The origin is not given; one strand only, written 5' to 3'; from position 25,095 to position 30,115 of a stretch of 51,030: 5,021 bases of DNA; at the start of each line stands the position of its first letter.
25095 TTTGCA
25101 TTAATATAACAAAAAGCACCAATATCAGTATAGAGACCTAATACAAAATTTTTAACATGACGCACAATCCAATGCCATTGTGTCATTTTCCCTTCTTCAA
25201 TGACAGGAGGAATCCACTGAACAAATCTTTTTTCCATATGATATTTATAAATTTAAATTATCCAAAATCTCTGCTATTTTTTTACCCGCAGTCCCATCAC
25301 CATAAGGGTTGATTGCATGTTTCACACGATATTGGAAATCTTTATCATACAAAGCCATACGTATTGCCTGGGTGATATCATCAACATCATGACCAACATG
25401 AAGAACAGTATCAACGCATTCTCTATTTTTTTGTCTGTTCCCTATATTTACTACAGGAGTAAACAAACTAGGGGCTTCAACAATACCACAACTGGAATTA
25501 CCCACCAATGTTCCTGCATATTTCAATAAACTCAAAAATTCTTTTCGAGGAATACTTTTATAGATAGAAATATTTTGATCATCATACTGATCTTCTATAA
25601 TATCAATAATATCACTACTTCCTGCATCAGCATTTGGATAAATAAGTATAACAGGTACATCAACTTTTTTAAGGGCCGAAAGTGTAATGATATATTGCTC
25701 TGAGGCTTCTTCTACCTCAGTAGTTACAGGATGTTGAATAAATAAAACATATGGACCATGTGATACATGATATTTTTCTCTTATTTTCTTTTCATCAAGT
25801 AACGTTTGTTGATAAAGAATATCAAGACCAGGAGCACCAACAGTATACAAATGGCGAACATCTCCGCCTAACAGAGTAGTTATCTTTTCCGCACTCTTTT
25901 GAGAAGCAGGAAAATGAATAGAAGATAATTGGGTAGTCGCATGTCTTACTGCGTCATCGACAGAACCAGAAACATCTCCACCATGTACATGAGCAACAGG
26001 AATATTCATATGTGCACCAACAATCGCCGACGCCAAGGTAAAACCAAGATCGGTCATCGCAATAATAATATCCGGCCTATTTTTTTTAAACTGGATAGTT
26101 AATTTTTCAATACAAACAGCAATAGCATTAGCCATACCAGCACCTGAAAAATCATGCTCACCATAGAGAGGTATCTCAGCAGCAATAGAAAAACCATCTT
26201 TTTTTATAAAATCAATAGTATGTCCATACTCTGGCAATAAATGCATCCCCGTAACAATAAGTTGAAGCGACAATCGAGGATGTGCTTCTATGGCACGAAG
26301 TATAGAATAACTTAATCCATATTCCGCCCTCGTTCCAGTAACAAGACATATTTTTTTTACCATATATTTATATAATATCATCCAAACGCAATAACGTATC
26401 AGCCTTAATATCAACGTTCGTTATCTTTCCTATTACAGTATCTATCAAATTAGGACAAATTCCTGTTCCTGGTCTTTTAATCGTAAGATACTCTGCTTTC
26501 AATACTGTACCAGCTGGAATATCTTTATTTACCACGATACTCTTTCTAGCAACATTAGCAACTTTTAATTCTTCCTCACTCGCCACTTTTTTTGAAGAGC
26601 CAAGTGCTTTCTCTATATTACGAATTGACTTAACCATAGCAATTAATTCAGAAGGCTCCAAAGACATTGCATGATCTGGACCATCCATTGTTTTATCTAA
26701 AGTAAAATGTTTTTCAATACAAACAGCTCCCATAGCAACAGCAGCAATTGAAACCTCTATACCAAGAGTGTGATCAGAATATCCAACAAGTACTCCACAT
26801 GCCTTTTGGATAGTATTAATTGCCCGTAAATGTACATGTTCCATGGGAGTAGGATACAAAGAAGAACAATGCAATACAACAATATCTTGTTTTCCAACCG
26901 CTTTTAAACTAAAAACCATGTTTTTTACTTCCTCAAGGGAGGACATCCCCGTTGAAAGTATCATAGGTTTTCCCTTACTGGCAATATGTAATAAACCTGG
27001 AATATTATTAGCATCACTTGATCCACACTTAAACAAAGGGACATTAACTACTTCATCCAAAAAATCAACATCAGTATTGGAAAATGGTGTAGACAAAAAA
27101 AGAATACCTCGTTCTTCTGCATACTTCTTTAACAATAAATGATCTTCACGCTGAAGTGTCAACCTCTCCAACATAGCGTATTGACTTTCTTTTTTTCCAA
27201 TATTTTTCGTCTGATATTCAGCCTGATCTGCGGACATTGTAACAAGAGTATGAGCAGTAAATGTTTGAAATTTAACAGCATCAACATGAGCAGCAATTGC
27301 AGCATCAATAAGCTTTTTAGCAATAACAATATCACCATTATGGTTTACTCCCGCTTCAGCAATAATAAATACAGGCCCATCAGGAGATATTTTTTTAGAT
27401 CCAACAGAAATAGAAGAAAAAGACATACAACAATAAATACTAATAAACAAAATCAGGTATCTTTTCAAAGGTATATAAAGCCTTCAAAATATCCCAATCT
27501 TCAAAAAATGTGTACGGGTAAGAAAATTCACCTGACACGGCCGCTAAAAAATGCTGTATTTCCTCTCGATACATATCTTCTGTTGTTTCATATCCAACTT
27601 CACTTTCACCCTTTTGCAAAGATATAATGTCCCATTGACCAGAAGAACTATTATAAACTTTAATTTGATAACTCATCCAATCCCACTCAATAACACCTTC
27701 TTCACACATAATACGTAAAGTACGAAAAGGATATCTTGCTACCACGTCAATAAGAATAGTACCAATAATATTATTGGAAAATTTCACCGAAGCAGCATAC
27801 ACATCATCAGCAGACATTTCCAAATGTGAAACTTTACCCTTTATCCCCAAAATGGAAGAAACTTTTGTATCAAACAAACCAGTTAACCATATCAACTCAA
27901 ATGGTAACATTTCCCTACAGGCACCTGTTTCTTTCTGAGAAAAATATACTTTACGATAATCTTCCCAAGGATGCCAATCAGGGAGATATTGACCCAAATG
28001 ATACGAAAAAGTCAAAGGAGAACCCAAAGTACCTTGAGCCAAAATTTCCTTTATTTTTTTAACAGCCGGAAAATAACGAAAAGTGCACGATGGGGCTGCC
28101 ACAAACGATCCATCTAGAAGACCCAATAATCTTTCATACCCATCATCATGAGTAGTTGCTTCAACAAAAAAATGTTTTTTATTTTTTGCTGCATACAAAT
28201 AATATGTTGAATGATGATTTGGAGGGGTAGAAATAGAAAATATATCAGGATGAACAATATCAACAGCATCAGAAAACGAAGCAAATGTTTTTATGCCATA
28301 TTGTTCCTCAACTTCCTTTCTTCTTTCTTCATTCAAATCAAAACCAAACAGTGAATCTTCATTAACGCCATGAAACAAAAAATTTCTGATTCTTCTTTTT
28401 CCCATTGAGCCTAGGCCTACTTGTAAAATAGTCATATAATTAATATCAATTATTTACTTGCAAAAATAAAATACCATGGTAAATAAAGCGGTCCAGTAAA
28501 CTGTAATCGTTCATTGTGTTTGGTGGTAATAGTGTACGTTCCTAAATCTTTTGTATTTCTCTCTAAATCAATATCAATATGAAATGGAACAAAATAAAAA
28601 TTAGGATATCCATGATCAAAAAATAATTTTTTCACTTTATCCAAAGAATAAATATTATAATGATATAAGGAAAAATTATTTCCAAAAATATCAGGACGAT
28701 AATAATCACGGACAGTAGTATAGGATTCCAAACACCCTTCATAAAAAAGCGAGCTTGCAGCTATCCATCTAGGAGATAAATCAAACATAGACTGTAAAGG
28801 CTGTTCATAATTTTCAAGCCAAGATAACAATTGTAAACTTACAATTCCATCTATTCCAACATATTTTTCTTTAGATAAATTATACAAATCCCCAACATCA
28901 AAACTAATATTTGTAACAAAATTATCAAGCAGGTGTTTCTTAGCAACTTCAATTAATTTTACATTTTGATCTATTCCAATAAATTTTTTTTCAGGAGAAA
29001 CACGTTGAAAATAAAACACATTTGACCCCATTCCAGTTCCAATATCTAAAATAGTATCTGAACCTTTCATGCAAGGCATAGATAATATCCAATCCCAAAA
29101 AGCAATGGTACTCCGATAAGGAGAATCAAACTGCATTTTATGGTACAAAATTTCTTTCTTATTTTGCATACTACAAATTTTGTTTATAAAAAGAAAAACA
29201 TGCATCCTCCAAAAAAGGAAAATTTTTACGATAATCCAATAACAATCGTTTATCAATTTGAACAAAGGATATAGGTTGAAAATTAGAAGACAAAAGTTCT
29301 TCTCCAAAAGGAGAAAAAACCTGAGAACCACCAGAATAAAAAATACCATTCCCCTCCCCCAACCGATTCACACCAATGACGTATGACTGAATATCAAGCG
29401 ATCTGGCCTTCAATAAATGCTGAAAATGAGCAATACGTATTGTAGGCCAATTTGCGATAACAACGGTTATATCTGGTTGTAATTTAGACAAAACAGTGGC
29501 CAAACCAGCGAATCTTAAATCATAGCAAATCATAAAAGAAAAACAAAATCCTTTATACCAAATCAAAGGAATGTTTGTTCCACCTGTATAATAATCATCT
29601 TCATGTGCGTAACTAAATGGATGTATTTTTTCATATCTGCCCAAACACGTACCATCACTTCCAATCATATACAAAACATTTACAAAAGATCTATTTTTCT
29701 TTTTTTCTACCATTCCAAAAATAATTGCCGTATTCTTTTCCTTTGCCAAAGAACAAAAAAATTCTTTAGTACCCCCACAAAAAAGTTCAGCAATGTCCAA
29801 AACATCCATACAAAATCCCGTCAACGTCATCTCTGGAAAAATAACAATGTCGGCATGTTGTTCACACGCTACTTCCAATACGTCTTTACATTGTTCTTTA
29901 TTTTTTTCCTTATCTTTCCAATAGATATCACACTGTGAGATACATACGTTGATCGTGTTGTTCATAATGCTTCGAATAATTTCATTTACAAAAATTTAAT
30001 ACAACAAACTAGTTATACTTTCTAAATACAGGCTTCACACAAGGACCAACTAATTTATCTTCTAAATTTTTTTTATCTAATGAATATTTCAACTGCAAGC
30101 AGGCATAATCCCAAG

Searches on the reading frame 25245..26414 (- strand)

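Call 59: search_protein_families(library=pfam, proteins=[window:25245-26414:-], max_evalue=0.0001)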
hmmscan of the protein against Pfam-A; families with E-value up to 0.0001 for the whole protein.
window:25245-26414:- (389 aa): 1 family
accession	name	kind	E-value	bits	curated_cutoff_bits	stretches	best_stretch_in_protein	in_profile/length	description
PF02350.25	Epimerase_2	-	3.9e-71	240.2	30.6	1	40-384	1-346/347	UDP-N-acetylglucosamine 2-epimerase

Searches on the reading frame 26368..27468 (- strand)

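Call 59: search_protein_families(library=pfam, proteins=[window:26368-27468:-], max_evalue=0.0001)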
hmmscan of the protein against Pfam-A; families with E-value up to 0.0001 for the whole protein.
window:26368-27468:- (366 aa): 2 families
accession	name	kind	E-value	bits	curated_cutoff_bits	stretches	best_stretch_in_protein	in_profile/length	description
PF03102.20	NeuB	-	1.8e-92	309.6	22.1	1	53-294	1-241/241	NeuB family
PF08666.17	SAF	-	1.2e-10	42.2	21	1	309-365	2-62/63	SAF domain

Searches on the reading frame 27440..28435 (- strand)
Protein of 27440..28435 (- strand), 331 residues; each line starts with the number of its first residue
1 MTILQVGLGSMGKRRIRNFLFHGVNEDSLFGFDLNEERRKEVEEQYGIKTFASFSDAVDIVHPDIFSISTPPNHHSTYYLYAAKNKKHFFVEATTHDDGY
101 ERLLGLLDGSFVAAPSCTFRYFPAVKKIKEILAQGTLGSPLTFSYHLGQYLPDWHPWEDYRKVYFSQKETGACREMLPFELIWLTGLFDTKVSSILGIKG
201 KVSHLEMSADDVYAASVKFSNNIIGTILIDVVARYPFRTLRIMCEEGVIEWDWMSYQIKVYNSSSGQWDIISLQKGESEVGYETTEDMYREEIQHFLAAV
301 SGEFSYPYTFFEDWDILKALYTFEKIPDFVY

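Call 60: search_protein_families(library=pfam, proteins=[window:27440-28435:-], max_evalue=0.0001)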
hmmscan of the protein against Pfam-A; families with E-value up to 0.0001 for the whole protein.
window:27440-28435:- (331 aa): 3 families
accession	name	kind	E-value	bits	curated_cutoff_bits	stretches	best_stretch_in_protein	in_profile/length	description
PF22725.1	GFO_IDH_MocA_C3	-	1.3e-11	45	27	1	126-250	2-124/124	GFO/IDH/MocA C-terminal domain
PF01408.29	GFO_IDH_MocA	-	1.2e-09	39.3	24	1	3-92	3-92/120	Oxidoreductase family, NAD-binding Rossmann fold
PF02894.22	GFO_IDH_MocA_C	-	8.8e-06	26.1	22.9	1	129-307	1-190/218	Oxidoreductase family, C-terminal alpha/beta domain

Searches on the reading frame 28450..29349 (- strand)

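Call 60: search_protein_families(library=pfam, proteins=[window:28450-29349:-], max_evalue=0.0001)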
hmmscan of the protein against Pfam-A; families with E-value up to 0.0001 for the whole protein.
window:28450-29349:- (299 aa): 4 families
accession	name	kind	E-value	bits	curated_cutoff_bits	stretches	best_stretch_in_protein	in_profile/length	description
PF13847.12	Methyltransf_31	-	6.3e-13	49.1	27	1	97-190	4-99/145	Methyltransferase domain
PF13649.12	Methyltransf_25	-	6.3e-09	36.8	27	1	100-189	1-90/97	Methyltransferase domain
PF08242.18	Methyltransf_12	-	1e-06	29.8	30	1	101-190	1-90/98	Methyltransferase domain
PF08241.18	Methyltransf_11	-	5e-06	27.5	21.2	1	101-188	1-83/95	Methyltransferase domain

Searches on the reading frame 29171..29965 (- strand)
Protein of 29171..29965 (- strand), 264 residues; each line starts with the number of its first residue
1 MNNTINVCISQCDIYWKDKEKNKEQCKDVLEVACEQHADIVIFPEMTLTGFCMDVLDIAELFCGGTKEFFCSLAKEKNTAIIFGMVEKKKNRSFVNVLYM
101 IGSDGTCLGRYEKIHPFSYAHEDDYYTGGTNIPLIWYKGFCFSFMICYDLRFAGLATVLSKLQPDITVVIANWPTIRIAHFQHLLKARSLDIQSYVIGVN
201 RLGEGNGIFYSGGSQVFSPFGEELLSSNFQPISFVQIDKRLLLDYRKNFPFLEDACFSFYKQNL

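Call 60: search_protein_families(library=pfam, proteins=[window:29171-29965:-], max_evalue=0.0001)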
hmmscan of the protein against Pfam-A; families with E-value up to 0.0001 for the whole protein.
window:29171-29965:- (264 aa): 1 family
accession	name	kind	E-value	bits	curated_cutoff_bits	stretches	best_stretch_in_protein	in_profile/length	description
PF00795.27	CN_hydrolase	-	2.2e-31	109.5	23.2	1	8-238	3-247/256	Carbon-nitrogen hydrolase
